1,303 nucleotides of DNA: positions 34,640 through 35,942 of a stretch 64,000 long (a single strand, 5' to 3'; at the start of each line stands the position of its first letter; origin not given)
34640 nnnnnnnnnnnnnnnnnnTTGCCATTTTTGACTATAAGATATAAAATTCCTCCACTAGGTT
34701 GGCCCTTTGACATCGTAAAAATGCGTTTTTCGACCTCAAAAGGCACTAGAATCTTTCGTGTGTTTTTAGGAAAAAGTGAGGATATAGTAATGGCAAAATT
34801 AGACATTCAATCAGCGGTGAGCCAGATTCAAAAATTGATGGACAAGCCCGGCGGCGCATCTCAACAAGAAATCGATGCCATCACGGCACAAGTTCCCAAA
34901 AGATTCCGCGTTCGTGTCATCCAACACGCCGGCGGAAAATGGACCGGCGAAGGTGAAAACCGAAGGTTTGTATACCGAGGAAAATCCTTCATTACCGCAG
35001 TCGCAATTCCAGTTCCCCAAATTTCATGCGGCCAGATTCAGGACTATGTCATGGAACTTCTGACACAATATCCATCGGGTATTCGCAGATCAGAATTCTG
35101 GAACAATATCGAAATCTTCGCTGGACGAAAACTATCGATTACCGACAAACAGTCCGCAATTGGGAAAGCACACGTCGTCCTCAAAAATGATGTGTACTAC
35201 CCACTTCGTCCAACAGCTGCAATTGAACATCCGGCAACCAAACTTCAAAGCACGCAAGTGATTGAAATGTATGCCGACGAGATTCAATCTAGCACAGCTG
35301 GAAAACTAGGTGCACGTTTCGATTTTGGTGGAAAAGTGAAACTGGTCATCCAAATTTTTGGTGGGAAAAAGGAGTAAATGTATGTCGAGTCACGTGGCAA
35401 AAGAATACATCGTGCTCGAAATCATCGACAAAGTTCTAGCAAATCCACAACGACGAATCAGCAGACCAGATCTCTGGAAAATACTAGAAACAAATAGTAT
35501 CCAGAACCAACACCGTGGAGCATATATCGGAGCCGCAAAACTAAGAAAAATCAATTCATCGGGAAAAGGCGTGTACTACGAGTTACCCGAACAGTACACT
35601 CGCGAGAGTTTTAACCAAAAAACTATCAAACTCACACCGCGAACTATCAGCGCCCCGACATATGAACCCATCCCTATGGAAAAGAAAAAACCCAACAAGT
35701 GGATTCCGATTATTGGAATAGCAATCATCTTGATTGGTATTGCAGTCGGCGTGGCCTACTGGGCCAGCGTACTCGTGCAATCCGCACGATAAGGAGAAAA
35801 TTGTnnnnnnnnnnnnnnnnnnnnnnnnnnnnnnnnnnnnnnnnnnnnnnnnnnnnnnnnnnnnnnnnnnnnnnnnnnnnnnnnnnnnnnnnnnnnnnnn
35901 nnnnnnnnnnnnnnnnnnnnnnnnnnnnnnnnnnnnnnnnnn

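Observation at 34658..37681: Five tandem genes built from a repeated winged-helix-like module inserted between def and fmt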

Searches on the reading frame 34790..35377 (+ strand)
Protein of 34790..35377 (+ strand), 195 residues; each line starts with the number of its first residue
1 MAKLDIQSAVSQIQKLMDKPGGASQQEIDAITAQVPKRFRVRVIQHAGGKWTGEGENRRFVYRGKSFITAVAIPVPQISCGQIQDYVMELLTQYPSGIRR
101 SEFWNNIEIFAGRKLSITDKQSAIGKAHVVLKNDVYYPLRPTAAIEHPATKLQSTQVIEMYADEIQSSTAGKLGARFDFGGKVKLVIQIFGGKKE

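Call 8: search_protein_families(library=pfam, max_evalue=1, proteins=[window:34790-35377:+])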
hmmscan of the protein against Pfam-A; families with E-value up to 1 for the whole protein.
window:34790-35377:+ (195 aa): 2 families
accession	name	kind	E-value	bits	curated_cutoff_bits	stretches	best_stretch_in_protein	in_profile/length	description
PF03701.19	UPF0181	-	0.04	13.9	23.5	1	7-33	14-39/50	Uncharacterised protein family (UPF0181)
PF19014.6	DUF5743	-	0.2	11.6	25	1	77-124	155-201/288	Family of unknown function (DUF5743)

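Call 9: search_protein_families(library=phrogs, max_evalue=1, proteins=[window:34790-35377:+])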
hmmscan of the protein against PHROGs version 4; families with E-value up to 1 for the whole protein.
window:34790-35377:+ (195 aa): 2 families
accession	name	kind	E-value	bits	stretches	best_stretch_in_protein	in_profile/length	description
phrog_14524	-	unknown function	0.18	12.3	1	34-70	127-163/217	-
phrog_33359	-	unknown function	0.21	12.6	1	31-68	45-81/173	-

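Call 34: search_protein_families(library=padloc, max_evalue=1, proteins=[window:34790-35377:+])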
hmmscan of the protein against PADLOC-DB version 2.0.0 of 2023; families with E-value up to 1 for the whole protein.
window:34790-35377:+ (195 aa): 0 families

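Call 35: search_protein_families(library=ncbifam, max_evalue=1, proteins=[window:34790-35377:+])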
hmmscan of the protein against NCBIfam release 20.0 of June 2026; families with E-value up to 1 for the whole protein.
window:34790-35377:+ (195 aa): 2 families
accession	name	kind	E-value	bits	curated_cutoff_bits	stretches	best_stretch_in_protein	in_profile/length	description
NF003476.0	PRK05114.1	equivalog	0.019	14.6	72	1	7-34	14-40/60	YoaH family protein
NF009469.0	PRK12826.1-5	equivalog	0.19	11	489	0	122-150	89-117/269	SDR family oxidoreductase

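Call 38: search_protein_representatives(protein=window:34790-35377:+)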
Query: 195 residues. Proteins with E-value up to 0.001 (for the whole library): 4; up to 1e-10: 3; up to 1e-30: 1. The best 4 are listed.
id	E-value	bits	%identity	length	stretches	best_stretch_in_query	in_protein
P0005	1.3e-123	426.4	100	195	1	1-195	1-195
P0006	1.0e-24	104.1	39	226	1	3-195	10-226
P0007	1.4e-24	103.7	38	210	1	7-195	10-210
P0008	4.8e-05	40.0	31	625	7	125-163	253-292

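Call 40: find_encoding_contigs(protein=P0006, flank=10000, max_places=10)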
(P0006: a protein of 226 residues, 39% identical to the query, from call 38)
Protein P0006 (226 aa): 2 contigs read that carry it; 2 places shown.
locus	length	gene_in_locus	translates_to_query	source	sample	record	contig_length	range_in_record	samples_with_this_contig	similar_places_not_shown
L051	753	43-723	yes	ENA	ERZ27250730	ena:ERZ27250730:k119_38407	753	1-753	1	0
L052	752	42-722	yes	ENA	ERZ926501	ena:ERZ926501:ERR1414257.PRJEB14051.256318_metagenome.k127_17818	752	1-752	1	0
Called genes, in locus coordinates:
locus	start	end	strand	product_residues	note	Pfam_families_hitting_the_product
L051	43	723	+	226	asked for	-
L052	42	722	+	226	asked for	-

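Call 41: find_encoding_contigs(protein=P0007, flank=10000, max_places=10)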
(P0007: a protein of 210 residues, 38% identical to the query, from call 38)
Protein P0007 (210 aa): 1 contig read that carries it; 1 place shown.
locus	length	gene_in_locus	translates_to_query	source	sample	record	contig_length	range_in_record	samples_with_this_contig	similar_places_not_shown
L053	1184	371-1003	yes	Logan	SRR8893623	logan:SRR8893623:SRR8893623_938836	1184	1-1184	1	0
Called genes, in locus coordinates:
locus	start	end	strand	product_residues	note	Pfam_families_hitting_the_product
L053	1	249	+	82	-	?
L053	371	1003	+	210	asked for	-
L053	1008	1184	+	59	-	?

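Call 48: list_cluster_members(proteins=[window:34790-35377:+, window:35382-35792:+, P0001, window:36618-36899:+, P0003, window:37307-37678:-, P0002, P0006, P0007, window:38489-39550:+])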
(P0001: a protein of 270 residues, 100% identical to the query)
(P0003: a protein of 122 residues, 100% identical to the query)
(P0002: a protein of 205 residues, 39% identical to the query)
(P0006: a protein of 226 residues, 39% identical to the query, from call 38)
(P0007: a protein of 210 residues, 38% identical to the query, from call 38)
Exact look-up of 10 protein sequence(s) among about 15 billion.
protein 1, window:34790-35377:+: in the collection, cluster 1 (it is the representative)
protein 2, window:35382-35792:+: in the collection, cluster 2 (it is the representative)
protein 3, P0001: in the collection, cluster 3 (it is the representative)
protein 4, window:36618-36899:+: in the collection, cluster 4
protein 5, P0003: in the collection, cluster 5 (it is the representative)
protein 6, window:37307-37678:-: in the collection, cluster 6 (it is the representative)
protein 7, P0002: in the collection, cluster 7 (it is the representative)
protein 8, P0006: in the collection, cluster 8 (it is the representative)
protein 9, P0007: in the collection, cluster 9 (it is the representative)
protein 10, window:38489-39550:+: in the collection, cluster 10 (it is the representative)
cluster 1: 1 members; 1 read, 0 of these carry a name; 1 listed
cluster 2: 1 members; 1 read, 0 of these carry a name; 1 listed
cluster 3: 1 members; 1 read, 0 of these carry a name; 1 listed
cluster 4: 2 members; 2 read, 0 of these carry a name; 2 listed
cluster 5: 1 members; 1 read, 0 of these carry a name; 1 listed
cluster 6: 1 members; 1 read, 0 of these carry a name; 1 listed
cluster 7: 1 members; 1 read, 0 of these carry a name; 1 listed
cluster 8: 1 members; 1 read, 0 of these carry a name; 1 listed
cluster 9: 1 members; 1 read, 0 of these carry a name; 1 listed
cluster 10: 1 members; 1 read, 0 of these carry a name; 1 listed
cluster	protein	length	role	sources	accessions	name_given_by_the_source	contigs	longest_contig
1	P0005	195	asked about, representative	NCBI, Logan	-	-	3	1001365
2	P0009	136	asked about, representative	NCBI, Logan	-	-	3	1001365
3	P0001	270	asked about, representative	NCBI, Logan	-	-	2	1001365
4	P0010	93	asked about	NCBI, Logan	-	-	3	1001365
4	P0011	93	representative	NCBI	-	-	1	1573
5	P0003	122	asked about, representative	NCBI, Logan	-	-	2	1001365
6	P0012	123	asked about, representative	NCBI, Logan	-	-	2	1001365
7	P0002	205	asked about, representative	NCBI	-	-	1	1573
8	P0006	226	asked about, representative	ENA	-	-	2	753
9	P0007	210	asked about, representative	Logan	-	-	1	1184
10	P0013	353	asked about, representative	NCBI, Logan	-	-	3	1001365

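Call 51: predict_structure(alignment_id=A3)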
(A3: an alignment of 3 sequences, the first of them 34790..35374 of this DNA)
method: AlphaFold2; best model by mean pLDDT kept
length: 195 residues; sequences in the alignment: 3
mean_pLDDT: 66.2   pTM: 0.38
mean pLDDT of the five models: 66.2, 64.9, 63.9, 63.5, 56.0
residues with pLDDT >= 90: 6; 70-90: 102; 50-70: 31; < 50: 56
segments of 3 or more residues with pLDDT < 50: 65-76, 142-153, 155-160, 163-180, 190-195
pLDDT, mean of each block of 10 residues (from residue 1): 74 83 88 86 80 78 48 47 79 83 83 73 68 73 44 47 42 45 51 34
secondary structure, 60 per line:
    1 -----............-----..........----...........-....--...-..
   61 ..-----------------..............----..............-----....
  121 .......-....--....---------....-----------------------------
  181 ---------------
elements in order: H6-17 H25-32 H37-47 E49-52 E59-62 H80-93 H100-111 H117-127 E129-132 E135-138 H148-151
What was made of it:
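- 34790..35377 (+): g1, 195 aa, soluble and basic. It has two winged-helix domains (aa 1-64 = nt 34790-34981; aa 77-140 = nt 35018-35209) and a low-confidence C-terminal 55 aa. It is hypervariable allelic cassette number 1. AF2 with a 3-sequence MSA gives pLDDT 74-88 and 68-83 for the two domains, each H-b-H-H-b-b (call 51).
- On Winged-helix (wHTH) fold class: AF2 gives H6-17, b, H25-32, H37-47, E49-52, E59-62 for the first domain and H80-93, b, H100-111, H117-127, E129-132, E135-138 for the second, with pLDDT about 70-88 (call 51).
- On MarR family wHTH regulators: The g1 model shows two back-to-back winged-helix domains without flanking dimerisation helices (call 51).
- AF2 gives g1 two H-b-H-H-b-b domains with pLDDT about 70-88 (call 51).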

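Call 53: fold_search(model_id=the predicted structure, library=pdb)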
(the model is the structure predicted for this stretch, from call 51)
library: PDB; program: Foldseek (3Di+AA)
matches with E <= 10: 457; with E <= 0.001: 0
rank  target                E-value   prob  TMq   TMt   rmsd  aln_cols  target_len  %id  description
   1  3w6j_E                7.4e-03  0.60  0.20  0.22  10.5       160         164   14  Crystal structure of ScpAB core complex (released 2013-04-24)
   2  7asv_A                7.9e-03  0.98  0.29  0.36  12.8       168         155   11  Crystal structure of tWHD2 of Rpc5 subunit of human RNA Polymerase III (released 2020-12-30)
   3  2z99                  2.0e-02  0.44  0.20  0.23  16.4       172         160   11  Crystal Structure of ScpB from Mycobacterium tuberculosis (released 2007-10-09)
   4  8b3i_e                3.5e-02  0.82  0.27  0.08  23.6       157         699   14  CRL4CSA-E2-Ub (state 2) (released 2023-09-27)
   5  8iue_P                3.5e-02  0.80  0.26  0.17  11.8       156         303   15  RNA polymerase III pre-initiation complex melting complex 1 (released 2023-05-24)
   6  3w6j_B                4.0e-02  0.44  0.21  0.24  10.0       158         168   16  Crystal structure of ScpAB core complex (released 2013-04-24)
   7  5hvq_D                5.1e-02  0.44  0.23  0.23  15.3       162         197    9  Alternative model of the MAGE-G1 NSE-1 complex (released 2016-10-26)
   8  9rvy_C                5.5e-02  0.41  0.22  0.27  13.6       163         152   10  Egalitarian-BicD in complex with K10 TLS RNA (Structure A) (released 2026-03-25)
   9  9rw3_D                5.8e-02  0.47  0.23  0.11  13.2       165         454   10  Egalitarian-BicD in complex with hSL1 of the hairy localization element (Structure A) (released 2026-03-25)
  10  8ij1_A                9.0e-02  0.60  0.26  0.07  18.1       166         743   12  Protomer 1 and 2 of the asymmetry trimer of the Cul2-Rbx1-EloBC-FEM1B ubiquitin ligase complex (released 2024-02-28)
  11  2ly1_MODEL_1_A        9.0e-02  0.47  0.24  0.26  25.6       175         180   14  NMR structure of the second and third lotus domains of tudor domain-containing protein 7 (NMR ensemble overlay (released 2013-09-11)
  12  9gc3_A                9.0e-02  0.35  0.22  0.09  30.5       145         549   12  yeast TFIIIC TauB subcomplex bound to a tRNA gene (released 2024-11-27)
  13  9rw6_D                1.1e-01  0.35  0.23  0.11  13.4       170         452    9  Egalitarian-BicD in complex with ILS of I-factor mRNA (Structure A) (released 2026-03-25)
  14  5zuz_MODEL_1_A        1.2e-01  0.98  0.29  0.50   5.3        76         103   20  Solution Structure of the DNA-Binding Domain of Rok (released 2018-10-17)
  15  7dg2_A                1.2e-01  0.38  0.25  0.21  13.9       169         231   13  Nse1-Nse3-Nse4 complex (released 2021-05-26)
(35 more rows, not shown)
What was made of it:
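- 34790..35377 (+): Foldseek top hits are ScpB, Rpc5 tWHD, Nse1/3, SelB and Rok (call 53).
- On Winged-helix (wHTH) fold class: The Foldseek list is made of winged-helix proteins, but all E-values are above 1e-3 (call 53).
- Closest known: Tandem winged-helix. Same: ScpB and Nse1/3 chains are the commonest Foldseek hits (call 53).
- Closest known: HARE-HTH. Same: An RpoE model appears among the weak Foldseek hits (rank 21, E 0.23, call 53).
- The Foldseek list is dominated by tandem winged-helix proteins (call 53). The Foldseek E-values are all above 1e-3 and the TM-scores are about 0.2-0.3 (call 53). The best Foldseek hits are ScpB (7e-3) and Nse1/Nse3, and an RpoE model appears at rank 21 (call 53).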

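Call 60: fold_search(model_id=the predicted structure, library=viral)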
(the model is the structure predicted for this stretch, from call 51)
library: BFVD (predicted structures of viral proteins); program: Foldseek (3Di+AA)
matches with E <= 10: 270; with E <= 0.001: 0
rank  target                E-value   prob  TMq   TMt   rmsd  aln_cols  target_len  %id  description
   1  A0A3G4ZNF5            1.8e-03  0.92  0.29  0.08  24.7       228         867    9  Cullin family protein [Terrestrivirus sp.]
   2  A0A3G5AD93            7.8e-03  0.87  0.29  0.10  20.3       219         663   12  Cullin family protein [Hyperionvirus sp.]
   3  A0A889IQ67            8.4e-03  0.92  0.25  0.21  13.2       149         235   13  Uncharacterized protein [Burkholderia phage BCSR52]
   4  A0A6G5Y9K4            8.4e-03  0.57  0.21  0.18  21.8       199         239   10  (no name in the UniProt tables at hand)
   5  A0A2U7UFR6            8.4e-03  0.35  0.19  0.18  14.2       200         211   10  DUF5878 domain-containing protein [Pandoravirus macleodensis]
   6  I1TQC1                1.5e-02  0.69  0.31  0.12  13.7       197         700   13  (no name in the UniProt tables at hand)
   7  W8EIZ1                2.0e-02  0.82  0.27  0.35  15.6       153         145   15  (no name in the UniProt tables at hand)
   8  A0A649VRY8            3.5e-02  0.69  0.28  0.30  12.4       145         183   13  DNA binding protein [Microbacterium phage Jayden]
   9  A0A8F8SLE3            5.8e-02  0.30  0.23  0.17  18.0       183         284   12  (no name in the UniProt tables at hand)
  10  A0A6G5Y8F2            6.5e-02  0.35  0.20  0.14  13.2       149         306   10  (no name in the UniProt tables at hand)
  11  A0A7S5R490            7.0e-02  0.54  0.25  0.20  19.8       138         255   14  (no name in the UniProt tables at hand)
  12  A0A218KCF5            1.4e-01  0.98  0.26  0.27   2.8        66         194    6  (no name in the UniProt tables at hand)
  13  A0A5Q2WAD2            1.5e-01  0.91  0.28  0.58   6.1        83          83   14  (no name in the UniProt tables at hand)
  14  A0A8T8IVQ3            1.6e-01  0.44  0.28  0.34  10.6       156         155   10  (no name in the UniProt tables at hand)
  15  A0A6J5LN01            1.6e-01  0.18  0.24  0.17  14.7       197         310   11  Uncharacterized protein [uncultured Caudovirales phage]
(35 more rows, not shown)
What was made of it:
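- Tried and rejected: Foldseek of the g1 model against BFVD gave nothing significant (call 60).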

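Call 62: search_protein_families(library=pfam, max_evalue=0.1, proteins=[P0006, P0007])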
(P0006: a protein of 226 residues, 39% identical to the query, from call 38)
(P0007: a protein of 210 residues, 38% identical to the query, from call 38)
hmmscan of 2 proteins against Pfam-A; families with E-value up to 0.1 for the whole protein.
P0006 (226 aa): 0 families

P0007 (210 aa): 0 families

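Call 66: find_related_loci(query=A3, collection=viral_contigs, flank=10000)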
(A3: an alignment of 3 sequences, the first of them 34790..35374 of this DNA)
Query A3 (195 aa) in viral_contigs; peptide patterns used: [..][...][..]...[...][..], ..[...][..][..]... (x = any residue, [..] = any of these).
34 stretches matched a pattern, but none encodes a relative of the query by tblastn (E <= 1e-3).

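Call 71: search_solved_structures(query=A3, max_evalue=10, show_alignments=2)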
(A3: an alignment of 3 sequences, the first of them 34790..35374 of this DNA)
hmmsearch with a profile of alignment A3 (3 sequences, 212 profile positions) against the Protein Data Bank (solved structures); distinct sequences matched with E-value up to 10: 0.
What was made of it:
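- On ScpB/kite proteins: No Pfam or PDB-sequence hit (calls 8, 71).
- Closest known: Tandem winged-helix. Different: There is no sequence-profile match (calls 8, 71).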

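Call 83: search_dna_similar(query=window:34790-35374:+, collection=phages, mode=protein, max_evalue=0.01, max_rows=10)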
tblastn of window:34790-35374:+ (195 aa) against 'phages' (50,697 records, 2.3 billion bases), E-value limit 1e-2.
No match.

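Call 85: search_dna_similar(query=window:34790-35374:+, collection=plasmids, mode=protein, max_evalue=0.01, max_rows=10)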
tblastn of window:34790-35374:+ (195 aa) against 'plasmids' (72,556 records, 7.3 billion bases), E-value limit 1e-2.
No match.

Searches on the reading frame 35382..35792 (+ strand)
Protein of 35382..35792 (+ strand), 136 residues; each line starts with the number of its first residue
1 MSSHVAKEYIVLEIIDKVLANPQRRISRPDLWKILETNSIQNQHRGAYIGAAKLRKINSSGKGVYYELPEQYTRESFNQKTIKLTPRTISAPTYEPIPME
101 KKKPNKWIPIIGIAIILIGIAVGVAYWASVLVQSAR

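Call 8: search_protein_families(library=pfam, max_evalue=1, proteins=[window:35382-35792:+])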
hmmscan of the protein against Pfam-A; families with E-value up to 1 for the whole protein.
window:35382-35792:+ (136 aa): 0 families

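Call 9: search_protein_families(library=phrogs, max_evalue=1, proteins=[window:35382-35792:+])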
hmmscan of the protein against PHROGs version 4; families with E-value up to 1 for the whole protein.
window:35382-35792:+ (136 aa): 2 families
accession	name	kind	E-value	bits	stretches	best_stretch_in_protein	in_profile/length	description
phrog_25772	-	unknown function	0.013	16.3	1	99-128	21-49/202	-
phrog_19711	-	unknown function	0.59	10.8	0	105-123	4-22/56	-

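Call 34: search_protein_families(library=padloc, max_evalue=1, proteins=[window:35382-35792:+])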
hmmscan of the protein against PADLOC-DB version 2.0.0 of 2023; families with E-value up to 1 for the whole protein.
window:35382-35792:+ (136 aa): 0 families

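Call 35: search_protein_families(library=ncbifam, max_evalue=1, proteins=[window:35382-35792:+])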
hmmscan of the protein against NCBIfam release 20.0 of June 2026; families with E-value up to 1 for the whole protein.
window:35382-35792:+ (136 aa): 1 family
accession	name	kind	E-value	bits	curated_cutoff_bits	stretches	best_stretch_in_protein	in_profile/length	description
NF004593.0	PRK05928.4-2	equivalog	0.14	11.5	275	1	33-83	192-241/247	uroporphyrinogen-III synthase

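Call 44: find_encoding_contigs(protein=window:35382-35792:+, flank=10000, max_places=10)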
Protein window:35382-35792:+ (136 aa): 3 contigs read that carry it; 3 places shown.
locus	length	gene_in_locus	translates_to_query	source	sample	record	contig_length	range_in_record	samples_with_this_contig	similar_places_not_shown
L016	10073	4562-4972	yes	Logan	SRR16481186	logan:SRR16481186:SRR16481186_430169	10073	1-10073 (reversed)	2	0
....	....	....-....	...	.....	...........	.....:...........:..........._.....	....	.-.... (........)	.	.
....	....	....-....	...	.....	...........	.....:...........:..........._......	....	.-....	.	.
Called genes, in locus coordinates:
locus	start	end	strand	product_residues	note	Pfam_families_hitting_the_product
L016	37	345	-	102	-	-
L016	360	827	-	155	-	-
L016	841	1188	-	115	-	-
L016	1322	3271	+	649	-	PF04932:Wzy_C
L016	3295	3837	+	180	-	PF01327:Pep_deformylase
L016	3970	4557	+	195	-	-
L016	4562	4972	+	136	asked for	-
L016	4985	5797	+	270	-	-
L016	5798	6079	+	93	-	-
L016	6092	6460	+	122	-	-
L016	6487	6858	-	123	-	-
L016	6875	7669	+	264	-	PF00551:Formyl_trans_N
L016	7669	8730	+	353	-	-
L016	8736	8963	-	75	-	-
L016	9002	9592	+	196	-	PF02163:Peptidase_M50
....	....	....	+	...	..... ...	-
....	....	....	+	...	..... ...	-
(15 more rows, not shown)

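Call 70: find_related_loci(query=window:35382-35792:+, collection=viral_contigs, flank=10000)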
Query window:35382-35792:+ (136 aa) in viral_contigs; peptide patterns used: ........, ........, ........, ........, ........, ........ (x = any residue, [..] = any of these).
3 stretches matched a pattern, but none encodes a relative of the query by tblastn (E <= 1e-3).
